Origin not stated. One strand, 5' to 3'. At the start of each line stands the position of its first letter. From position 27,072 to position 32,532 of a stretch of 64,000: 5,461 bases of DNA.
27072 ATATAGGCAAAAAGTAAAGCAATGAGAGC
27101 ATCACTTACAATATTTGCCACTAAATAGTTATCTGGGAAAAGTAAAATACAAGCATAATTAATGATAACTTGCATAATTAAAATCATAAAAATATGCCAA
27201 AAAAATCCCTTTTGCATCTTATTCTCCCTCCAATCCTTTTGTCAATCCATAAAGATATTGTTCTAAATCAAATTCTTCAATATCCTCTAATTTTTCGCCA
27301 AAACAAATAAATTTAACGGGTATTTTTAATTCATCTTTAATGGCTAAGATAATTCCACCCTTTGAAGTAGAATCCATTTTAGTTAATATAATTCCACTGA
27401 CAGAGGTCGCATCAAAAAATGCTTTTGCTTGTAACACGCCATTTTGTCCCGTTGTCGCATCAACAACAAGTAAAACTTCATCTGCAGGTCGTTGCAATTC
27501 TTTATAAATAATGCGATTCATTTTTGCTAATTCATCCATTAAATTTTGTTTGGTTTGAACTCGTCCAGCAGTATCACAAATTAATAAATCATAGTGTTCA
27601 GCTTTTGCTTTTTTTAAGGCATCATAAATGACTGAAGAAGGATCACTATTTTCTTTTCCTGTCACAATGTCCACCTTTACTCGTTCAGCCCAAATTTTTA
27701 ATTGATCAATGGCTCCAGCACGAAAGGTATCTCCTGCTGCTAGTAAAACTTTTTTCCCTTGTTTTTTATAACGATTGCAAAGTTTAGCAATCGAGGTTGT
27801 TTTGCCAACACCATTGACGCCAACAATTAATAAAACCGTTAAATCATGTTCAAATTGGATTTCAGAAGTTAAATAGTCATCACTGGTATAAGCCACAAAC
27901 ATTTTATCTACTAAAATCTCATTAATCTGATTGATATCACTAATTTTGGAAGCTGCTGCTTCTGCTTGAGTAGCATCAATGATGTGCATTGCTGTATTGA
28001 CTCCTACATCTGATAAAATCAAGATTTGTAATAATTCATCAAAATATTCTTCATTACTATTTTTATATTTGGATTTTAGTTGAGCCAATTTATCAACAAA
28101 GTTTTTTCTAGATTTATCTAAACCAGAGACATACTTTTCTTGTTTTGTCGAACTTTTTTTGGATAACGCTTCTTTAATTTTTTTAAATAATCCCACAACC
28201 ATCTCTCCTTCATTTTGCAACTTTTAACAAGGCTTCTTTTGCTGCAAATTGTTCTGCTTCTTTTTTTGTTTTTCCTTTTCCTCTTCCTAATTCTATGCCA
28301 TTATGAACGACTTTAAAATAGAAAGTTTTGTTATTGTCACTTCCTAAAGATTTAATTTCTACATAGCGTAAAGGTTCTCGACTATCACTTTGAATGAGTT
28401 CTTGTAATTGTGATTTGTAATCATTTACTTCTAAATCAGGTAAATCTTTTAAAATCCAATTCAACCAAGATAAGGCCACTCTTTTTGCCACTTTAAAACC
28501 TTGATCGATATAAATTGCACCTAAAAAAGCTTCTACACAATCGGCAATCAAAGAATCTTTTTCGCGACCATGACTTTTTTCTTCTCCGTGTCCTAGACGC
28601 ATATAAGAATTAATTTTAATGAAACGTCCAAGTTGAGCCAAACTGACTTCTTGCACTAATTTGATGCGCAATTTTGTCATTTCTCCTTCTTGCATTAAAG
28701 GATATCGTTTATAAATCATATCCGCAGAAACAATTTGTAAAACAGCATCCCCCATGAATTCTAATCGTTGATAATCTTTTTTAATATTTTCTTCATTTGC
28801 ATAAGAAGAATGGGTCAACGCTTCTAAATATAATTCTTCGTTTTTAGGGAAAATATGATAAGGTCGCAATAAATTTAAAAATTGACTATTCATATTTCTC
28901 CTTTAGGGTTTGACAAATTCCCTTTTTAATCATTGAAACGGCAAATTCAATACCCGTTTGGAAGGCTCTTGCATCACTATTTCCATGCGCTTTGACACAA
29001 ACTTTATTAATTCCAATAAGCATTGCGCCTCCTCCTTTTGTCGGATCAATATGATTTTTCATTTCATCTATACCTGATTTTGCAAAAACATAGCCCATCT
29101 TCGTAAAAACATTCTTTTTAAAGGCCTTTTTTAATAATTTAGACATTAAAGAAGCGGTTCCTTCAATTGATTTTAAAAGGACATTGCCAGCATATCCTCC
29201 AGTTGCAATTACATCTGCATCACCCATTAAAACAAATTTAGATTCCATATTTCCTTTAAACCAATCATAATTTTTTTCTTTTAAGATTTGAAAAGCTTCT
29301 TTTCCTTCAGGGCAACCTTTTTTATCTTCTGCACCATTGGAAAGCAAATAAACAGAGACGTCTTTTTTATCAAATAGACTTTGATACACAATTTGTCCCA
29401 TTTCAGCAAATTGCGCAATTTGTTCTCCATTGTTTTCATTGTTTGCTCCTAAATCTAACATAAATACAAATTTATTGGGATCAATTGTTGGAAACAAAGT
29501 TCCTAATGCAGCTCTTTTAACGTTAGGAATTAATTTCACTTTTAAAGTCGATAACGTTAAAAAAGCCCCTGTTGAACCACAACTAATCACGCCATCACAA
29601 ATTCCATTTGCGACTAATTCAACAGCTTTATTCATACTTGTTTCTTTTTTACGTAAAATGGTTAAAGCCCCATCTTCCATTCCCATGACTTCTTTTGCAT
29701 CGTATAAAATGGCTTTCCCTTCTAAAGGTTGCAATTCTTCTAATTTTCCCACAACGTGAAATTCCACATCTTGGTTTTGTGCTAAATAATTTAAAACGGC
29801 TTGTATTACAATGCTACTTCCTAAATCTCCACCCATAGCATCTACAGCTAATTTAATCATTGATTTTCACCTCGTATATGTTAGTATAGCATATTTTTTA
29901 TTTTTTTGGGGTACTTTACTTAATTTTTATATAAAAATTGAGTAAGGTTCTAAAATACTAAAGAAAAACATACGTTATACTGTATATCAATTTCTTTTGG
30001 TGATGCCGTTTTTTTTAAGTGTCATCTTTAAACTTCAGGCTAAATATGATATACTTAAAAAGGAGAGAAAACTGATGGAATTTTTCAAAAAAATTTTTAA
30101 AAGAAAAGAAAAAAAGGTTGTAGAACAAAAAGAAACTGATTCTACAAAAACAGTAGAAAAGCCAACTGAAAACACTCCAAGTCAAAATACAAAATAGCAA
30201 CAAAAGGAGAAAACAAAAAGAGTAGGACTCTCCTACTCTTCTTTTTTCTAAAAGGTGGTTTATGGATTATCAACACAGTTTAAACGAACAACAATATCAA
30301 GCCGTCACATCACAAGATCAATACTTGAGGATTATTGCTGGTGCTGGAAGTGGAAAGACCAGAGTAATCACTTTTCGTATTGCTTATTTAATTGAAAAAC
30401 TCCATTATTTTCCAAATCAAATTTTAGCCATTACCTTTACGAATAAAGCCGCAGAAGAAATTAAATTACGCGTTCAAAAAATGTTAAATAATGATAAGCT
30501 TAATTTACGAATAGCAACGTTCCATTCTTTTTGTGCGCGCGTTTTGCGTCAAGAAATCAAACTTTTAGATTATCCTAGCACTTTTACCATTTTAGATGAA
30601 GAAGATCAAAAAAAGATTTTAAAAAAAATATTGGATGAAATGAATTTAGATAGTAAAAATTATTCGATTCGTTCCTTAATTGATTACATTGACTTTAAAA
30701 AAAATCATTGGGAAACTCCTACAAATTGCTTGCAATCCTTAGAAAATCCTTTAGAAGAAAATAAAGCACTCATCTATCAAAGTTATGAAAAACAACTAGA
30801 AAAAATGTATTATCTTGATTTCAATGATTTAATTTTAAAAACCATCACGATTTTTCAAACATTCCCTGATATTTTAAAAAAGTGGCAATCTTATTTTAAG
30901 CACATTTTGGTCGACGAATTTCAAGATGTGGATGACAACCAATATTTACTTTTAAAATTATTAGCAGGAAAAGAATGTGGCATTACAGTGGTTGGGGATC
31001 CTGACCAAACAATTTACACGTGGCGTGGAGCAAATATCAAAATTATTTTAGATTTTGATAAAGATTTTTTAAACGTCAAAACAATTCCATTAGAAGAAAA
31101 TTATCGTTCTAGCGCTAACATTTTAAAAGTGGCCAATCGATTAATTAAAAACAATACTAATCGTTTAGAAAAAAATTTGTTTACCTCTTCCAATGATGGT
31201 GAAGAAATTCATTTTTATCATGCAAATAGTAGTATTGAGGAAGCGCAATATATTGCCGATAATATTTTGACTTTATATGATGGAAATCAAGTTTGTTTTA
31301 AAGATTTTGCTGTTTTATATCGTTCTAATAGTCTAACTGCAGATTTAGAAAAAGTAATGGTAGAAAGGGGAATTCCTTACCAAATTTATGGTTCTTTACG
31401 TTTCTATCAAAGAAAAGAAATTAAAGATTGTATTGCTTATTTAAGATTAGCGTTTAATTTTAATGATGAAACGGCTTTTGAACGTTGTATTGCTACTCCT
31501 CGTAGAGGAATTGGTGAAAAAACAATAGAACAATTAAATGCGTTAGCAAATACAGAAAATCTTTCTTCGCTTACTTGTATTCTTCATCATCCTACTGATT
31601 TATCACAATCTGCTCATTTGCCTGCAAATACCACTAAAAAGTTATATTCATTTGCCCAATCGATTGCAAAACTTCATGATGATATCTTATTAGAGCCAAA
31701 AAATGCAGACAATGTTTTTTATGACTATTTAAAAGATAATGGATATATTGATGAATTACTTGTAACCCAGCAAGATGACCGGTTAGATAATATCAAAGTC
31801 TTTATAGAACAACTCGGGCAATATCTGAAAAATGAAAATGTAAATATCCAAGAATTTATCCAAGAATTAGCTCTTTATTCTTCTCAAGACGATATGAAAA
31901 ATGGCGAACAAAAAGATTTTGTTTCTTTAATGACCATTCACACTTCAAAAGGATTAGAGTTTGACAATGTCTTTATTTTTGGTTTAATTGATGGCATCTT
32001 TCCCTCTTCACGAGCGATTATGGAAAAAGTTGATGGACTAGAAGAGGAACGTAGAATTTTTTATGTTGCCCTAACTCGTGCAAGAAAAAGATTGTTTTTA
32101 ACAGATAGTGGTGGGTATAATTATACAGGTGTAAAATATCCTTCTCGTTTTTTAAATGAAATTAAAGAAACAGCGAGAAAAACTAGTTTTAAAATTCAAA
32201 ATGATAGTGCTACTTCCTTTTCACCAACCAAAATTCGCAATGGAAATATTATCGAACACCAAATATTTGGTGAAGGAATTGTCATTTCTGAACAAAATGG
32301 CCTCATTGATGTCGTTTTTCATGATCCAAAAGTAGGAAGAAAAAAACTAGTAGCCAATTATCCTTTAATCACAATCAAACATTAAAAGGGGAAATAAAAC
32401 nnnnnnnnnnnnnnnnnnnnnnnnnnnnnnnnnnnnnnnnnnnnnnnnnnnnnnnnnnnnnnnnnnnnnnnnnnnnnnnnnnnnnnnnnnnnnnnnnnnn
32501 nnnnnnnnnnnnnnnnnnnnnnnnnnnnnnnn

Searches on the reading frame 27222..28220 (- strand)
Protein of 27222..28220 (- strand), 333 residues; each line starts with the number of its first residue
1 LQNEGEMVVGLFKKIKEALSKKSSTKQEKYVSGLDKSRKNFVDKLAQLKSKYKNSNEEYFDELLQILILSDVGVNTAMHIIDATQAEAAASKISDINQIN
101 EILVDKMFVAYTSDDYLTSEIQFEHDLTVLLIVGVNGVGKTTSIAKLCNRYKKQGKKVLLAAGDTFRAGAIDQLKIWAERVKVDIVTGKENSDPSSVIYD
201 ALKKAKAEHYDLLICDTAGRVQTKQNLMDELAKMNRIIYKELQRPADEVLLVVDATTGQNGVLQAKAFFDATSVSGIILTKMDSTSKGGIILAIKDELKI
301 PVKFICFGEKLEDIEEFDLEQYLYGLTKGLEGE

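Call 50: search_protein_families(library=pfam, proteins=[window:27222-28220:-], max_evalue=0.00001)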
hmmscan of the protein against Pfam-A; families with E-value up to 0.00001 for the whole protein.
window:27222-28220:- (333 aa): 3 families
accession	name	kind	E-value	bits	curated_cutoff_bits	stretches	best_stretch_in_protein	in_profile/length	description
PF00448.28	SRP54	-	9.3e-76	254.3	22.7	1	128-326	2-194/196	SRP54-type protein, GTPase domain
PF02881.24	SRP54_N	-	3.7e-09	37.1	22.4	1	42-107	2-75/75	SRP54-type protein, helical bundle domain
PF13604.12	AAA_30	-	4.7e-06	26.9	27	1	128-225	19-104/191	AAA domain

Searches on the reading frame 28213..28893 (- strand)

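Call 50: search_protein_families(library=pfam, proteins=[window:28213-28893:-], max_evalue=0.00001)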
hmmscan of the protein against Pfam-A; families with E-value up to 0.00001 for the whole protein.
window:28213-28893:- (227 aa): 3 families
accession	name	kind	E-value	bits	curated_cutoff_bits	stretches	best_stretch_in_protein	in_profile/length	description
PF14622.11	Ribonucleas_3_3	-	1e-38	132.9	35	1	18-143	1-123/128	Ribonuclease-III-like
PF00636.31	Ribonuclease_3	-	2e-23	83.5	27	1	42-132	1-102/102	Ribonuclease III domain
PF00035.32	dsrm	-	2.1e-15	57.5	23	1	159-224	1-65/66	Double-stranded RNA binding motif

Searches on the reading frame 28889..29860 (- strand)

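Call 50: search_protein_families(library=pfam, proteins=[window:28889-29860:-], max_evalue=0.00001)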
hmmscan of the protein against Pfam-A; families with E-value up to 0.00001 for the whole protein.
window:28889-29860:- (324 aa): 1 family
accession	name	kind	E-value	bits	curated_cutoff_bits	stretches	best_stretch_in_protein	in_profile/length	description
PF02504.20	FA_synthesis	-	3.3e-78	263.4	29.1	1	2-317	1-323/324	Fatty acid synthesis protein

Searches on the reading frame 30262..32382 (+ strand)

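Call 50: search_protein_families(library=pfam, proteins=[window:30262-32382:+], max_evalue=0.00001)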
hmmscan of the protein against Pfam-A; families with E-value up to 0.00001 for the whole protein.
window:30262-32382:+ (707 aa): 6 families
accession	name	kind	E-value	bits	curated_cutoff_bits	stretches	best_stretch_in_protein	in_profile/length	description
PF00580.27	UvrD-helicase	-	4.4e-84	282.8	23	1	7-269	1-270/271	UvrD/REP helicase N-terminal domain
PF13361.12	UvrD_C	-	4.6e-72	243.8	25.6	1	275-614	1-346/350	UvrD-like helicase C-terminal domain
PF13245.12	AAA_19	-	8.7e-24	84.7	25.1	1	11-253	1-132/134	AAA domain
PF13538.12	UvrD_C_2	-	2e-10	40.8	27.4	1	554-613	2-51/52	UvrD-like helicase C-terminal domain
PF13604.12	AAA_30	-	2e-07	31.4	27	0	7-113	2-96/191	AAA domain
PF01443.25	Viral_helicase1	-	2.1e-06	28.1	21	0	550-612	178-225/228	Viral superfamily 1 RNA helicase core domain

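Call 74: search_protein_families(library=padloc, proteins=[window:30262-32382:+], max_evalue=0.00001)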
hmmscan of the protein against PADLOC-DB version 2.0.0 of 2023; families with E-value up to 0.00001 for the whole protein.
window:30262-32382:+ (707 aa): 48 families (the best 25 are shown)
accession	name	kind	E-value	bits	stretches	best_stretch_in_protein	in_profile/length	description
PDLC03802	RTasHel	-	3.3e-113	377.8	2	4-427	3-390/675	DRT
PDLC00114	GajB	-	6.5e-112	373.2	1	5-634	6-629/635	UrvD helicase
PDLC00132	GajB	-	5.4e-100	333.8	1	6-634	3-623/625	UrvD helicase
PDLC00117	GajB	-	1.1e-84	283.1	1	7-640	16-602/604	UrvD helicase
PDLC00103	GajB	-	2e-67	226.5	1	6-617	16-578/612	UrvD helicase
PDLC00127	GajB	-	4e-65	218.5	2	4-292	6-286/594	UrvD helicase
PDLC00130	GajB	-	6.3e-55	184.5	2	7-387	4-376/589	UrvD helicase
PDLC00121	GajB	-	6.4e-55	184.7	2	7-378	6-365/565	UrvD helicase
PDLC00107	GajB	-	5.5e-53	178.5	2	4-373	13-373/587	UrvD helicase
PDLC00123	GajB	-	3.8e-47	159.1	3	174-413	136-369/540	UrvD helicase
PDLC00144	GajB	-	1.2e-46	157.5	3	184-381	133-332/559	UrvD helicase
PDLC00119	GajB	-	1.8e-46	157.3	2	16-412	12-403/565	UrvD helicase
PDLC00116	GajB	-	9e-42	141.5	3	156-371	107-318/557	UrvD helicase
PDLC00134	GajB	-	1.7e-41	140.7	1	5-391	15-395/431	UrvD helicase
PDLC00104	GajB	-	5.4e-41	139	2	9-366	6-315/574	UrvD helicase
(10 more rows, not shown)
